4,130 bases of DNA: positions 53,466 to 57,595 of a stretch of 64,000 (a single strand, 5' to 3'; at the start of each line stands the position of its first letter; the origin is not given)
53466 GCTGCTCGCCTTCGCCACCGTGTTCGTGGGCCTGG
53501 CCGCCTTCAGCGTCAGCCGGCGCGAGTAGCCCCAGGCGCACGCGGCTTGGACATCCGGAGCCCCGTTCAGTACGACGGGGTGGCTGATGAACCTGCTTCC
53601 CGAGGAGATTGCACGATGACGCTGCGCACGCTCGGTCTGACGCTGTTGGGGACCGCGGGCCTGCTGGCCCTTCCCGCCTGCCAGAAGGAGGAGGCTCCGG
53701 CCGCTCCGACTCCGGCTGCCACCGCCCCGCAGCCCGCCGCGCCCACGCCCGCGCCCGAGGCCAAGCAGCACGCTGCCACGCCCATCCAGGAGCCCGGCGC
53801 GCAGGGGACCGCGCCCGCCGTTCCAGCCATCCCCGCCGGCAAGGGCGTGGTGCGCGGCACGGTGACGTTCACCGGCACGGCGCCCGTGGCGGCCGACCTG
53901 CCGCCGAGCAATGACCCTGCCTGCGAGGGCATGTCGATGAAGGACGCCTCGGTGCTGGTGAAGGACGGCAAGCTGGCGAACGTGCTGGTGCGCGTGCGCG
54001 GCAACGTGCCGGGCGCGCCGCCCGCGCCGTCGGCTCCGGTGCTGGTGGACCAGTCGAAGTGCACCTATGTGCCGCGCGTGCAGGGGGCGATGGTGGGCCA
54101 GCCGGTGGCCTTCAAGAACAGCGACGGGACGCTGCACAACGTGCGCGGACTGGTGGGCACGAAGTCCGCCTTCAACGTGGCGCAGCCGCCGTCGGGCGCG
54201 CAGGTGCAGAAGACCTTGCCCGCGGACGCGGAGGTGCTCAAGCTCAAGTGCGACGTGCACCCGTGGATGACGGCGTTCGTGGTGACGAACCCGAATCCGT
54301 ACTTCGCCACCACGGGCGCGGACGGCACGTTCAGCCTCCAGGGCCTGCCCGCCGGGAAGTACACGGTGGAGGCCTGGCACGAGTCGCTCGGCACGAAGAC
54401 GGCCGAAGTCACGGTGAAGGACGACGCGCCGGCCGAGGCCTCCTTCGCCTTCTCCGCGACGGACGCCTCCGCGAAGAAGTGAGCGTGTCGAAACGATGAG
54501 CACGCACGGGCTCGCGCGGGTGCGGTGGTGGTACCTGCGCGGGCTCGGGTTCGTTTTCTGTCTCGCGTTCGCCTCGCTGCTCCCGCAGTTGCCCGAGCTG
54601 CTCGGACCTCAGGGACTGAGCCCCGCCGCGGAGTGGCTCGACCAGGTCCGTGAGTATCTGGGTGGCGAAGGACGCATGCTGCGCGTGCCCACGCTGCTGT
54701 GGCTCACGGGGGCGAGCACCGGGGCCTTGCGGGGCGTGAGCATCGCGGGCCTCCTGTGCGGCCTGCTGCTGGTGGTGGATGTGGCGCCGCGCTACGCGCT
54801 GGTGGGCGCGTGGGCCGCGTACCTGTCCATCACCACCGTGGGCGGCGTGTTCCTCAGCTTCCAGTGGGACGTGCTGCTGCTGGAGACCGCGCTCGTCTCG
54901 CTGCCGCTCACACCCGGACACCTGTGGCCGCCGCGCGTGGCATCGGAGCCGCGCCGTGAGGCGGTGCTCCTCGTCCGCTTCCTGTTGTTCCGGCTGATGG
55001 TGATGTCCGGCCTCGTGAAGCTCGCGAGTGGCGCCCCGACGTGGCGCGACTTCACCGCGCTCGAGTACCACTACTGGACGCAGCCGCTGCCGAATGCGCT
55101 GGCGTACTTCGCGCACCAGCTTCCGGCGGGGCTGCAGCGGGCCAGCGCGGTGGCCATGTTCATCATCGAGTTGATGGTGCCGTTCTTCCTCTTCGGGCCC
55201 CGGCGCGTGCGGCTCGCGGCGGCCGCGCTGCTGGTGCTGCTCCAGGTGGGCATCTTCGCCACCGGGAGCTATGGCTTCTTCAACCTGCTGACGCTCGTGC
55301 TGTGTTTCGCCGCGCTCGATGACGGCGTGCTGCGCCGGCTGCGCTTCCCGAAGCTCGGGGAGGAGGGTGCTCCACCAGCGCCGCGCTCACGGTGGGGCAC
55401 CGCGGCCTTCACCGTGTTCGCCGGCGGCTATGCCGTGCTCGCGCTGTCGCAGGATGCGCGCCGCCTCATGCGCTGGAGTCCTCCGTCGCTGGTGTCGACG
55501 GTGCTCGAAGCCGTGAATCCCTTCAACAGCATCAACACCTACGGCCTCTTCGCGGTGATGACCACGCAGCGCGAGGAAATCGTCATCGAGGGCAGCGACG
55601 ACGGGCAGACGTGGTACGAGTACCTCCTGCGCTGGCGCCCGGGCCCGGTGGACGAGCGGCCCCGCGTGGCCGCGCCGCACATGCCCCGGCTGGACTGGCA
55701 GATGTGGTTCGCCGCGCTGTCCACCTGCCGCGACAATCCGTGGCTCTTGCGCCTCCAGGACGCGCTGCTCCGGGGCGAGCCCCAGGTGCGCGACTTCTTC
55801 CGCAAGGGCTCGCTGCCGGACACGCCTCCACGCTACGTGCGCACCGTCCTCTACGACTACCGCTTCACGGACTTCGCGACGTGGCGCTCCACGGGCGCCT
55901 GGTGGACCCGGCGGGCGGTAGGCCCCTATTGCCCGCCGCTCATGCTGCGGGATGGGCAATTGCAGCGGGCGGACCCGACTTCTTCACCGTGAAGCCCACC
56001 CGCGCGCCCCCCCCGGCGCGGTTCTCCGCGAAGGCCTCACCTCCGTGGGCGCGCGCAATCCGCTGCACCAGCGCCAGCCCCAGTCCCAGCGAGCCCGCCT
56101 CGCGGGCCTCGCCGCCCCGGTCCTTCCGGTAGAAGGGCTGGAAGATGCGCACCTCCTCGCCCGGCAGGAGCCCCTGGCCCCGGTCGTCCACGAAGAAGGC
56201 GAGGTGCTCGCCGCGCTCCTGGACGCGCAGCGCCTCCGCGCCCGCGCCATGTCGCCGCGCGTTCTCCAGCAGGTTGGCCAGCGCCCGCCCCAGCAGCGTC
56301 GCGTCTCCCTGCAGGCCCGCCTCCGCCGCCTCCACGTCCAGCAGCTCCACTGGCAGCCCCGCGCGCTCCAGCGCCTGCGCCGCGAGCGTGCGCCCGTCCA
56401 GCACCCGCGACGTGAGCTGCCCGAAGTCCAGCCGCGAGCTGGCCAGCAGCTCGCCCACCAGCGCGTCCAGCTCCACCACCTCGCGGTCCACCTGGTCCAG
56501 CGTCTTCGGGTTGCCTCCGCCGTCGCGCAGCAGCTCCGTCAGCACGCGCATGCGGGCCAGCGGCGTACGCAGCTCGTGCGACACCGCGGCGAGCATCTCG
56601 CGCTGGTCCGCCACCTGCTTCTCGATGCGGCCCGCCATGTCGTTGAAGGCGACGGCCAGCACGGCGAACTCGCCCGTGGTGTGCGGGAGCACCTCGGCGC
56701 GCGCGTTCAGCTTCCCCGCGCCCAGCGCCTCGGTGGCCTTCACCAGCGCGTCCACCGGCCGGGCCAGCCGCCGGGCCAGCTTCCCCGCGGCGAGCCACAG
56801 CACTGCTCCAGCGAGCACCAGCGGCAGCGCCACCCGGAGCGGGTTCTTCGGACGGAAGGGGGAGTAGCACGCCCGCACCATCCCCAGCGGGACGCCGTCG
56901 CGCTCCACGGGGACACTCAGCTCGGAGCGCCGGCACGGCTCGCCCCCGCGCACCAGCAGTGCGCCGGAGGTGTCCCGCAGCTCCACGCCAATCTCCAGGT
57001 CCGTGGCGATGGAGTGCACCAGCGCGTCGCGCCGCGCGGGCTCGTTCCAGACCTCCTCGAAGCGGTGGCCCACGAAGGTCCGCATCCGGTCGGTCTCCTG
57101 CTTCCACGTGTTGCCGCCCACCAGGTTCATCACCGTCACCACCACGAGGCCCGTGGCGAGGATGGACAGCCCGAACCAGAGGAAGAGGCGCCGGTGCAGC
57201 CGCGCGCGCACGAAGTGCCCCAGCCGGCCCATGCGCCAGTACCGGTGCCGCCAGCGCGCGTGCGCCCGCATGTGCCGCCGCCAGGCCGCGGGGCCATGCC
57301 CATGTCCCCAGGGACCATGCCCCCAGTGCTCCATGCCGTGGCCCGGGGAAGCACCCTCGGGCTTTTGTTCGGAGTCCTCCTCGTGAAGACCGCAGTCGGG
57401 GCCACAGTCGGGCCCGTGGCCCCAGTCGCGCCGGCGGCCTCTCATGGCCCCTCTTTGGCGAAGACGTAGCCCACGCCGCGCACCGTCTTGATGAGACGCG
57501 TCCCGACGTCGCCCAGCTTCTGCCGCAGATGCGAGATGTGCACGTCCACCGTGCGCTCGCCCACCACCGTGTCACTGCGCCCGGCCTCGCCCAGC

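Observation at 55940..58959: Envelope-stress or metal-sensing module: His-rich CpxP-like protein, small His-rich secreted protein, OmpR-type regulator, and a kinase with a His/Trp/Gly-rich cytoplasmic N-extension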

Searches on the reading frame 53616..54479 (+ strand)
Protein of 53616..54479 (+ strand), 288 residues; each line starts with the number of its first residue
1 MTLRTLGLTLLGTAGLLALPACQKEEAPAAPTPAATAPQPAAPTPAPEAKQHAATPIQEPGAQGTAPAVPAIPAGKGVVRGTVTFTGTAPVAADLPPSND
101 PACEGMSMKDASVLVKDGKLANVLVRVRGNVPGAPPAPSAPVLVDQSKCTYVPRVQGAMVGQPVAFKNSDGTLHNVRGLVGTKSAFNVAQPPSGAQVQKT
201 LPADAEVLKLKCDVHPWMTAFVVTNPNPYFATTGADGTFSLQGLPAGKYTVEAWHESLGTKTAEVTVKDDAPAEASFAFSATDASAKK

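Call 5: search_protein_families(library=pfam, proteins=[window:53616-54479:+], max_evalue=0.01)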
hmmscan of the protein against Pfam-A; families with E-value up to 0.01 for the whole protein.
seq(288 aa): 4 families
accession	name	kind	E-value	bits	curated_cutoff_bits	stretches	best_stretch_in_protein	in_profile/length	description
PF13620.12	CarboxypepD_reg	-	2.7e-08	34.5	32.3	1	228-278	29-80/82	Carboxypeptidase regulatory-like domain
PF09430.16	EMC7_beta-sandw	-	2.6e-05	24.8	26.6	1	222-277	14-69/122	ER membrane protein complex subunit 7, beta-sandwich domain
PF13715.12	CarbopepD_reg_2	-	9.9e-05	22.7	32.2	1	230-278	27-75/88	CarboxypepD_reg-like domain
PF14686.12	fn3_3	-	0.00029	21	24.4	1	229-270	27-70/75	Polysaccharide lyase family 4, domain II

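Call 49: search_protein_families(library=ncbifam, proteins=[window:53616-54479:+], max_evalue=0.001)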
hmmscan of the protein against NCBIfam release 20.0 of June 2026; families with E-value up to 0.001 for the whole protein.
seq(288 aa): 1 family
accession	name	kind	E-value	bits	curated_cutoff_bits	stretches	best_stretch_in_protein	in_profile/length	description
NF052345.1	S_layer_anammox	exception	5.6e-06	24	1400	1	218-283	1329-1395/1596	Kustd1514 family S-layer glycoprotein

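Call 50: search_solved_structures(query=window:53616-54479:+, max_evalue=1, show_alignments=1)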
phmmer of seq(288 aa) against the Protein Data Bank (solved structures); distinct sequences matched with E-value up to 1: 6.
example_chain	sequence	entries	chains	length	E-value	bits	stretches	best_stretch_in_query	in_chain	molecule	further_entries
9c7v_B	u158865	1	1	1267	0.0017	21.2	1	221-276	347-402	BOS complex subunit NOMO2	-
5fc9_A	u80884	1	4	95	0.3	13.8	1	156-223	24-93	Blue (Type 1) copper domain protein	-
4p5r_A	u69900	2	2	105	0.57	12.9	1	138-223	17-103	Amicyanin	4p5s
1sf3_A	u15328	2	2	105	0.57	12.9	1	138-223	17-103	Amicyanin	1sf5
1sfd_A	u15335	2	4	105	0.78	12.5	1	138-223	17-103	Amicyanin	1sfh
2qdv_A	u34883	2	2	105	0.79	12.5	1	138-223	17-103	Amicyanin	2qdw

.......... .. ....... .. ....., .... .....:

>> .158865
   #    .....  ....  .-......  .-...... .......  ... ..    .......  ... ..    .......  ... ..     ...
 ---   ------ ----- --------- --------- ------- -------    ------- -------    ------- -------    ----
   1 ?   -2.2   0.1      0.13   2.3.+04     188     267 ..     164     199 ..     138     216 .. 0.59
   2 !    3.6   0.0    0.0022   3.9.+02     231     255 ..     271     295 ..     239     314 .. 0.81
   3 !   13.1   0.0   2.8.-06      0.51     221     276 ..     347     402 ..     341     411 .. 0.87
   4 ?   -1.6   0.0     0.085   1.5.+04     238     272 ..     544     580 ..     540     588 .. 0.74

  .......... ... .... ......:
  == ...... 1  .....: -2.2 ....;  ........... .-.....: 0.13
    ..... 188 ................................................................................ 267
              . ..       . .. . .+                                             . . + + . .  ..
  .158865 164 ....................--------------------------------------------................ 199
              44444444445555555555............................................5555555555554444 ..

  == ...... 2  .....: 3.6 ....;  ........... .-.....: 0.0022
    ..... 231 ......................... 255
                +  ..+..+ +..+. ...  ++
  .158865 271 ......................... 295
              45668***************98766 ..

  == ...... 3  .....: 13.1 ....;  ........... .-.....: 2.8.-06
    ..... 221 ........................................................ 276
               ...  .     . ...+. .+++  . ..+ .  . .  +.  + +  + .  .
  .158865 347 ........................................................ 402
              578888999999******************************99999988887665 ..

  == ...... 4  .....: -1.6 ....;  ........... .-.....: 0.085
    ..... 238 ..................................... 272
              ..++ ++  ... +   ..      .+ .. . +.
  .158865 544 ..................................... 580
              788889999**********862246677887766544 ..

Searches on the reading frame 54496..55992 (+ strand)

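Call 5: search_protein_families(library=pfam, proteins=[window:54496-55992:+], max_evalue=0.01)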
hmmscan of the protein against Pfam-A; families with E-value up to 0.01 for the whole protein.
window:54496-55992:+ (498 aa): 2 families
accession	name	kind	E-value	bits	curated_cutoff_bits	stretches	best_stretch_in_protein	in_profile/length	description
PF06762.20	LMF1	-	7e-52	176.2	27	1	121-279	2-161/163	Lipase maturation factor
PF25179.1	LMF1_C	-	2.3e-44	151.2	34.2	1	346-480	2-139/139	Lipase maturation factor C-terminal domain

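Call 6: search_protein_families(library=ncbifam, proteins=[window:54496-55992:+], max_evalue=0.01)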
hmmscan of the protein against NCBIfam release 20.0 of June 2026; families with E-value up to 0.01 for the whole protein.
window:54496-55992:+ (498 aa): 0 families

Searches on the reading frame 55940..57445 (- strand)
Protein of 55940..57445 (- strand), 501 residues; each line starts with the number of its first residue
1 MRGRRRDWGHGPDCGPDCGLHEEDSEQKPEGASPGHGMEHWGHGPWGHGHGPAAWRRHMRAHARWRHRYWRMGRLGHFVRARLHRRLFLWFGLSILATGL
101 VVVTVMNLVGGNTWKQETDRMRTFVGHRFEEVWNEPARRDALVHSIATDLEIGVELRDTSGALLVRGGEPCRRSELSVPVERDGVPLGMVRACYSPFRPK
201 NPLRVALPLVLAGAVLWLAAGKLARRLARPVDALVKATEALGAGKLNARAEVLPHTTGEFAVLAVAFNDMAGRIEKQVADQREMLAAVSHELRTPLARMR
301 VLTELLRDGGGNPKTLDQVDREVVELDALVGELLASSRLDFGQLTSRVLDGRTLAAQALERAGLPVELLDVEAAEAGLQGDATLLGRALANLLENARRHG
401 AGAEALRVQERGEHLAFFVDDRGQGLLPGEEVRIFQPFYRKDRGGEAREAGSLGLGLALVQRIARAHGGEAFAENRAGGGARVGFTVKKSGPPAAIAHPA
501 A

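Call 5: search_protein_families(library=pfam, proteins=[window:55940-57445:-], max_evalue=0.01)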
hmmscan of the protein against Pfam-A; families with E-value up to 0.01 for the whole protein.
window:55940-57445:- (501 aa): 3 families
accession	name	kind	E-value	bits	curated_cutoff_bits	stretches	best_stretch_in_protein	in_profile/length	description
PF02518.31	HATPase_c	-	2e-18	67.3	26.4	1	380-489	1-109/111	Histidine kinase-, DNA gyrase B-, and HSP90-like ATPase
PF00512.31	HisKA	-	9.6e-14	51.6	26.9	1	281-340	2-64/66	His Kinase A (phospho-acceptor) domain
PF00672.30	HAMP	-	4.9e-11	43.2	25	1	223-275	2-52/53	HAMP domain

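Call 6: search_protein_families(library=ncbifam, proteins=[window:55940-57445:-], max_evalue=0.01)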
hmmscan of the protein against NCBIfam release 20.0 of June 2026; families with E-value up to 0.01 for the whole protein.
window:55940-57445:- (501 aa): 68 families (the best 25 are shown)
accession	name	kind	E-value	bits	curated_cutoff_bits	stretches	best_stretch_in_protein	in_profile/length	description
NF007007.0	PRK09470.1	equivalog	5.4e-43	147.5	486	1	222-485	187-455/463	envelope stress sensor histidine kinase CpxA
NF007898.0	PRK10604.1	equivalog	1.1e-42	146.8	478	1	230-487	163-421/433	two-component system sensor histidine kinase RstB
NF012163.2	BaeS_SmeS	equivalog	3e-34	118.7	500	1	215-487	176-456/457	sensor histidine kinase efflux regulator BaeS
NF007004.0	PRK09467.1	equivalog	3.2e-34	118.5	415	1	217-485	169-432/440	two-component system sensor histidine kinase EnvZ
NF045900.1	HisKinCpxALeg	equivalog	1.5e-33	116.2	800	1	204-485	157-447/451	two-component system sensor histidine kinase CpxA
NF007837.0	PRK10549.1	equivalog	9.9e-32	110.2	603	1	204-484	169-453/466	envelope stress sensor histidine kinase BaeS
NF040691.1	MtrAB_MtrB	equivalog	1.1e-31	110.5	450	1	209-487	198-490/507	MtrAB system histidine kinase MtrB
TIGR01386.1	cztS_silS_copS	subfamily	8.8e-31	107.4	292.55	1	217-483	178-452/457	heavy metal sensor histidine kinase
NF033092.0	HK_WalK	equivalog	8.8e-28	97.2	725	2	276-487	367-592/594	cell wall metabolism sensor histidine kinase WalK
NF008312.0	PRK11100.1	equivalog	2e-25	89.6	356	1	211-489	191-474/477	two-component system sensor histidine kinase CreC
NF008025.0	PRK10755.1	equivalog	8.7e-25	87.2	314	1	218-483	82-350/362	two-component system sensor histidine kinase PmrB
NF046044.1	PnpS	equivalog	4.3e-24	85.2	400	1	258-484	148-386/390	two-component system histidine kinase PnpS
NF012226.0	AdeS_HK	equivalog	4.5e-24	85.3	500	1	210-477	66-342/353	two-component sensor histidine kinase AdeS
TIGR02966.1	phoR_proteo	equivalog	8.3e-24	84.2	334.2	1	274-482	107-328/333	phosphate regulon sensor histidine kinase PhoR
NF041832.1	near_NosP_CTERM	subfamily_domain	3e-21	75.9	400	1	283-482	9-218/370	NahK/ErcS family hybrid sensor histidine kinase/response regulator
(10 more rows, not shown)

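Call 10: find_related_loci(query=window:55940-57445:-, collection=genome_contigs, flank=6000)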
Query window:55940-57445:- (501 aa) in genome_contigs; peptide patterns used: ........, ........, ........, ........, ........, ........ (x = any residue, [..] = any of these).
598 stretches matched a pattern (row limit reached: there are more); 34 encode a relative of the query (tblastn E <= 1e-3); 34 distinct loci.
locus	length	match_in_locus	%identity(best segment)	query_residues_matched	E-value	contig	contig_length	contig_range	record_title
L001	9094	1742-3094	77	41-501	0e+0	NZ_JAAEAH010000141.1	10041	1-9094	Myxococcus sp. CA023 NODE_141_length_10041_cov_50.0991, whole genome shotgun sequence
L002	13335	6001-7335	78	55-501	0e+0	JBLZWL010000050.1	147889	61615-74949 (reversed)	Corallococcus terminator strain BB12-2 000017Farrow, whole genome shotgun sequence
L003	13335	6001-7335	78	55-501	0e+0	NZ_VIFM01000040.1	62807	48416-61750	Myxococcus llanfairpwllgwyngyllgogerychwyrndrobwllllantysiliogogogochensis strain AM401 NODE_40_length_62807_cov_36.2252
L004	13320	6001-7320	79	55-496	0e+0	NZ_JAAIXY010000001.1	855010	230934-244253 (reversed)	Myxococcus eversor strain AB053B NODE_1_length_855010_cov_14.8016, whole genome shotgun sequence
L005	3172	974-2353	69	46-500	0e+0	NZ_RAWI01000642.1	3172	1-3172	Corallococcus praedator strain CA031B NODE_642_3172_cov_19.7245, whole genome shotgun sequence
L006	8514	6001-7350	71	52-501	0e+0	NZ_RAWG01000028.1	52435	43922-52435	Corallococcus sicarius strain CA040B NODE_28_52435_cov_51.0344, whole genome shotgun sequence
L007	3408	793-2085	71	72-501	0e+0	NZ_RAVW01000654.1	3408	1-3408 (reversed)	Corallococcus exercitus strain AB043A NODE_654_3408_cov_7.65773_ID_17681, whole genome shotgun sequence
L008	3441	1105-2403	70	70-501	0e+0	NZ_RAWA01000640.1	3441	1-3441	Corallococcus sp. CA053C NODE_640_3441_cov_14.3365, whole genome shotgun sequence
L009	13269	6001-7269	71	72-493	0e+0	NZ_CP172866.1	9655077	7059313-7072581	Corallococcus coralloides strain KYC2213 chromosome, complete genome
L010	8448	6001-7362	68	41-490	0e+0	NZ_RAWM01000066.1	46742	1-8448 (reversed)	Corallococcus interemptor strain AB047A NODE_66_46742_cov_67.2524_ID_8051, whole genome shotgun sequence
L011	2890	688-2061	67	37-492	0e+0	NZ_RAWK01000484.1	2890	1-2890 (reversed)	Corallococcus aberystwythensis strain AB050A NODE_484_2890_cov_17.3532_ID_12405, whole genome shotgun sequence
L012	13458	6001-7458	73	14-501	0e+0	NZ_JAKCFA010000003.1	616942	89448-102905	Myxococcus qinghaiensis strain QH3KD-4-1 gnl_ICJDIIDJ_3, whole genome shotgun sequence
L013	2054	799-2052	48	73-492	6e-116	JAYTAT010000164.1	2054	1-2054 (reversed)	MAG: Archangium sp. isolate GFS_13965 GFS_13965_163, whole genome shotgun sequence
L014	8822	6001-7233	47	75-490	7e-102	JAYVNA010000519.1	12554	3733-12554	MAG: Archangium sp. isolate GL65_DN_concoct_113 GL65_DN_concoct_113_518, whole genome shotgun sequence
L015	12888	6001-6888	33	209-490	3e-24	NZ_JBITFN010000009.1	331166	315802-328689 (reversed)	Streptomyces sp. NPDC051018 NPDC051018_381_C8.ctg-0009, whole genome shotgun sequence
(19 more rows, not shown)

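Call 11: find_homologous_proteins(query=window:55940-57445:-)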
Query window:55940-57445:- (501 aa): 4963 proteins with E <= 0.001 among 8000 candidates; the best 120 are listed.
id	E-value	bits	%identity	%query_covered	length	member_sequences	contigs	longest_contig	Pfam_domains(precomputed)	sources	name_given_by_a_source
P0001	0.0e+0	1093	97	100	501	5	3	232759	PF00672.31,PF02518.32,PF00512.32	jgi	jgi:two-component system OmpR family sensor kinase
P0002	3.9e-257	872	91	87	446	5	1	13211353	PF00672.31,PF02518.32,PF00512.32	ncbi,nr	ncbi:HAMP domain-containing sensor histidine kinase [Pyxidicoccus parkwayensis]|nr:ATP-binding prote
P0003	2.6e-251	853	78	99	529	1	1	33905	PF00672.31,PF02518.32,PF00512.32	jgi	jgi:two-component system OmpR family sensor kinase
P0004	7.1e-250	848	78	100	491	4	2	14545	PF00672.31,PF02518.32,PF00512.32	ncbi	-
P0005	3.2e-246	836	88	87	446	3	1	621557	PF00672.31,PF02518.32,PF00512.32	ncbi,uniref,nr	ncbi:HAMP domain-containing sensor histidine kinase [Pyxidicoccus trucidator]|uniref:HAMP domain-con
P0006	8.9e-244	828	87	87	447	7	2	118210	PF00672.31,PF02518.32,PF00512.32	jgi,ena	-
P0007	3.0e-243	826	78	99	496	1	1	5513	PF00672.31,PF02518.32,PF00512.32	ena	-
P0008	7.0e-233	792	86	86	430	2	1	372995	PF00672.31,PF02518.32,PF00512.32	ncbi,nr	ncbi:HAMP domain-containing histidine kinase [Myxococcus sp. RHST-1-4]|nr:HAMP domain-containing his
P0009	3.3e-228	776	84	85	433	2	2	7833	PF00672.31,PF02518.32,PF00512.32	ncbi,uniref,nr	ncbi:HAMP domain-containing histidine kinase [Pyxidicoccus fallax]|uniref:histidine kinase n=2 Tax=P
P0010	8.7e-228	775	80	92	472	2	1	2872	PF00672.31,PF02518.32,PF00512.32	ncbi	-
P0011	1.3e-227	774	78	94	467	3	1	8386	PF00672.31,PF02518.32,PF00512.32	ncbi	-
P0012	3.7e-226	770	77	94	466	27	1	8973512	PF00672.31,PF02518.32,PF00512.32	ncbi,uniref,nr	ncbi:HAMP domain-containing sensor histidine kinase [Corallococcus macrosporus]|uniref:histidine kin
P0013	3.2e-220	750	78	89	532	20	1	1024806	PF00672.31,PF02518.32,PF00512.32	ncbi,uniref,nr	ncbi:ATP-binding protein [Myxococcus sp. CA056]|uniref:sensor histidine kinase n=1 Tax=Myxococcus sp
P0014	9.1e-218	742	83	83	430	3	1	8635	PF00672.31,PF02518.32,PF00512.32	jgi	jgi:signal transduction histidine kinase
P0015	1.8e-217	741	71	99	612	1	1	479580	PF00672.31,PF02518.32,PF00512.32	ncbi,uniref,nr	ncbi:HAMP domain-containing histidine kinase [Myxococcus sp. K15C18031901]|uniref:sensor histidine k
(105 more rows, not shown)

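Call 27: search_solved_structures(query=window:55940-57445:-, max_evalue=0.001)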
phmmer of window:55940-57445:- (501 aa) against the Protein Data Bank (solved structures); distinct sequences matched with E-value up to 0.001: 60.
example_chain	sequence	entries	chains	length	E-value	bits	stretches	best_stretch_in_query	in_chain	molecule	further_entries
4biu_A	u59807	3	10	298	7.8e-32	113.7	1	229-483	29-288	SENSOR PROTEIN CPXA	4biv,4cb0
4biw_A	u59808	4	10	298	2.8e-31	111.8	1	229-483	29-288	SENSOR PROTEIN CPXA | Sensor histidine kinase CpxA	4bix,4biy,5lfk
4biz_A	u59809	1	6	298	1e-30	109.9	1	229-483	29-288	SENSOR PROTEIN CPXA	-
4cti_A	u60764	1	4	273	3.4e-23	85.2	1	227-479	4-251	OSMOLARITY SENSOR PROTEIN ENVZ, AF1503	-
6lgq_C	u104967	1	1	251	9.7e-20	73.7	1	282-490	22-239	Histidine kinase KdpD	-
4kp4_A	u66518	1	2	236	4e-18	68.4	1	276-480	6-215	Osmolarity sensor protein EnvZ, Histidine kinase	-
7z8n_A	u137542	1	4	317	3.2e-14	55.5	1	281-484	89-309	Histidine kinase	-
8u4x_A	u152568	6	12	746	2.4e-13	52.7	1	267-487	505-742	histidine kinase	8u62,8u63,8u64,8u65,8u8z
4u7n_A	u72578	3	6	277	4.7e-13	51.7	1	265-482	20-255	Histidine protein kinase sensor protein | Histidine kinase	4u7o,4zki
4jas_A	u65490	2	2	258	1.2e-12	50.4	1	281-486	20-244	Histidine kinase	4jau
5uht_A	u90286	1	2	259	1.2e-12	50.3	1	281-486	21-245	Sensor histidine kinase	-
3dge_A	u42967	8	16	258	1.2e-12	50.3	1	281-486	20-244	Sensor protein | Histidine kinase | Sensor histidine kinase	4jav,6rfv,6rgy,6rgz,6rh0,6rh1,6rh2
2c2a_A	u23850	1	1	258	1.2e-12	50.3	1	281-486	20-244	SENSOR HISTIDINE KINASE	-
3jz3_A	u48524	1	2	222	1.3e-12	50.2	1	282-480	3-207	Sensor protein qseC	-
5c93_A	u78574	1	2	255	1.3e-12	50.2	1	279-481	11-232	Histidine kinase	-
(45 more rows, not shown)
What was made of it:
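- The kinase transmitter is closest to CpxA (calls 6, 27).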
